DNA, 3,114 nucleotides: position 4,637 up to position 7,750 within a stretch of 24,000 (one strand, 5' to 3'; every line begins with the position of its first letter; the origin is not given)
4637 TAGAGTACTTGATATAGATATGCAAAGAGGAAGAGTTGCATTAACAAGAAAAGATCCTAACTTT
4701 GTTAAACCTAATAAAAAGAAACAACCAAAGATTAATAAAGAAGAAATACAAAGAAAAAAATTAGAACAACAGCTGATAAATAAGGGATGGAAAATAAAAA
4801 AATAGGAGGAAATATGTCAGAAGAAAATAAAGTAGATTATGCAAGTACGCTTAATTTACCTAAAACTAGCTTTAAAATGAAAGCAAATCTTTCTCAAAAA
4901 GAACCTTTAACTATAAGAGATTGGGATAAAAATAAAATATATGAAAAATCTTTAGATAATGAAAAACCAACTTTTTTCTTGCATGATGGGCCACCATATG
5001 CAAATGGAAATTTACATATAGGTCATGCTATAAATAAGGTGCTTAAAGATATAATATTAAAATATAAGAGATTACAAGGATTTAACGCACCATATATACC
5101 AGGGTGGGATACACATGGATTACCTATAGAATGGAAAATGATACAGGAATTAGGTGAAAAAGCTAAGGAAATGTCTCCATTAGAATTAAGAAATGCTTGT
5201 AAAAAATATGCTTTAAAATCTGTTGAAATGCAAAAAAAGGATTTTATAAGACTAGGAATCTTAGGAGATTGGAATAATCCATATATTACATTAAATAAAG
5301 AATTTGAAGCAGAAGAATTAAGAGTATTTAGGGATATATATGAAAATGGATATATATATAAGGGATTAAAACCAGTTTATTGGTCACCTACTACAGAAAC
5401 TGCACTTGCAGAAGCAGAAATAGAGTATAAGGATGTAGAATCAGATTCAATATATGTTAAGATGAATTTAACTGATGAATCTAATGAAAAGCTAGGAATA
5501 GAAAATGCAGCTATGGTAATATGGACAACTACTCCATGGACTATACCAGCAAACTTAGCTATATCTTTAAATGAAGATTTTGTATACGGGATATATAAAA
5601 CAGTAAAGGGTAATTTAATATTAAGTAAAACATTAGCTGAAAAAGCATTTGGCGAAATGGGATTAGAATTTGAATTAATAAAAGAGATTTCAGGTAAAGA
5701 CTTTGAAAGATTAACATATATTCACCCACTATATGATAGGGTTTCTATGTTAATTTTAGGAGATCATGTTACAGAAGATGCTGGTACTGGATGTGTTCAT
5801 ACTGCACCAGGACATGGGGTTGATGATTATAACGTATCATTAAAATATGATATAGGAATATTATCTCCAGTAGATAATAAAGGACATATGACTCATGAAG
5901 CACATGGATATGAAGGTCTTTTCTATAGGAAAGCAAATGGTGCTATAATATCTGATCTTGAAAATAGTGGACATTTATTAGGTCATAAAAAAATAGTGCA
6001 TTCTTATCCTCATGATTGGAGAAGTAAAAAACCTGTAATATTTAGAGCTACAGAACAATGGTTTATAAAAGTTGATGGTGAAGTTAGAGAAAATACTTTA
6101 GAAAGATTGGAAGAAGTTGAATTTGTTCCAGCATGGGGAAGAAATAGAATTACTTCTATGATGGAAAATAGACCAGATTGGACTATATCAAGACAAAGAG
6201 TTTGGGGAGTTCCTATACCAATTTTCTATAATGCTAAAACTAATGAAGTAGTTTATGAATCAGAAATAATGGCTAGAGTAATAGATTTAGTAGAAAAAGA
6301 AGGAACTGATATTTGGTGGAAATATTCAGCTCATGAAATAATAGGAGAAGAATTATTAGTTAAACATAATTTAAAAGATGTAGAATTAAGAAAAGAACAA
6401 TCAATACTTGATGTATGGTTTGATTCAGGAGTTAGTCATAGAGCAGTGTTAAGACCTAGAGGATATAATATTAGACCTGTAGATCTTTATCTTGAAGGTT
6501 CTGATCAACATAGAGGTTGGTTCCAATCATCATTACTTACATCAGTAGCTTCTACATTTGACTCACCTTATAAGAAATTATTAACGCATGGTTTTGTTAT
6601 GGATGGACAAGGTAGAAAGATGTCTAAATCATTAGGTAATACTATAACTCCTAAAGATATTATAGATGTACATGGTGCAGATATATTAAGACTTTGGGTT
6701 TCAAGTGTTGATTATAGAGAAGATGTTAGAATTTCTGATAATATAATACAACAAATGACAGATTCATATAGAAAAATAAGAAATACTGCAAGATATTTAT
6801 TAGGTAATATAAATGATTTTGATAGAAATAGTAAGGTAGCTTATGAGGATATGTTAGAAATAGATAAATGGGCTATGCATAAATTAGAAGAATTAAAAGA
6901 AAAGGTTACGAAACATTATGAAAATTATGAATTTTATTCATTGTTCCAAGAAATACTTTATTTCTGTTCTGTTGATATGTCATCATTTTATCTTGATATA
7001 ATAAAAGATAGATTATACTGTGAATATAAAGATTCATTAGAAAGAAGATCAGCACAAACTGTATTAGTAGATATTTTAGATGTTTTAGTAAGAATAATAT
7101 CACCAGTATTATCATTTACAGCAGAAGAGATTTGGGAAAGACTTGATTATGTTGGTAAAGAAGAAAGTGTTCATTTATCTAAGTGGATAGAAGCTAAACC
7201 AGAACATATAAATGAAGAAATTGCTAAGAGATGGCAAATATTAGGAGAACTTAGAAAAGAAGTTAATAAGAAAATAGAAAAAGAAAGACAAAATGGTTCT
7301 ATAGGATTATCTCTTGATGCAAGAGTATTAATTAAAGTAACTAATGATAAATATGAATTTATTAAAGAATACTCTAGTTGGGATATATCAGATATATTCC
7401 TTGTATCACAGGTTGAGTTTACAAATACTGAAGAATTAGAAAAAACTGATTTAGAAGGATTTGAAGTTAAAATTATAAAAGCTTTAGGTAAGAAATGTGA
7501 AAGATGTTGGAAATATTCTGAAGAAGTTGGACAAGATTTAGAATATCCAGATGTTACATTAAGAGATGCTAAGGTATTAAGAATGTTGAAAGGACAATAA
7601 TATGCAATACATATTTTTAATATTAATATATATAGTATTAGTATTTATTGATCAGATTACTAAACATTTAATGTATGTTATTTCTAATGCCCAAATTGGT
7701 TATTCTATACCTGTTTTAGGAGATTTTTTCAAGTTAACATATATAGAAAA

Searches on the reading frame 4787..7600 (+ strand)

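Call 4: search_protein_families(library=pfam, proteins=[window:4787-7600:+], max_evalue=0.01)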
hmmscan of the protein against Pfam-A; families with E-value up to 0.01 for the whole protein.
window:4787-7600:+ (937 aa): 7 families
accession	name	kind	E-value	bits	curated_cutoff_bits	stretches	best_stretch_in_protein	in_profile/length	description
PF00133.28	tRNA-synt_1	-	1.2e-140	469.4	22.7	1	44-650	4-414/414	tRNA synthetases class I (I, L, M and V)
PF08264.19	Anticodon_1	-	8.5e-37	126.7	25.1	1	693-848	1-147/148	Anticodon-binding domain of tRNA ligase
PF09334.17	tRNA-synt_1g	-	1.4e-26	93.6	20.1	2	70-215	8-138/391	tRNA synthetases class I (M)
PF01406.26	tRNA-synt_1e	-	4.7e-11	43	27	1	589-657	231-299/301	tRNA synthetases class I (C) catalytic domain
PF01921.24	tRNA-synt_1f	-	2.2e-07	30.5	27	1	589-669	260-340/360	tRNA synthetases class I (K)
PF06827.20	zf-FPG_IleRS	-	6.7e-05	23.1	21.3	1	901-919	1-19/30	Zinc finger found in FPG and IleRS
PF13603.12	tRNA-synt_1_2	-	0.002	18.1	25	1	307-368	85-146/185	Leucyl-tRNA synthetase, editing domain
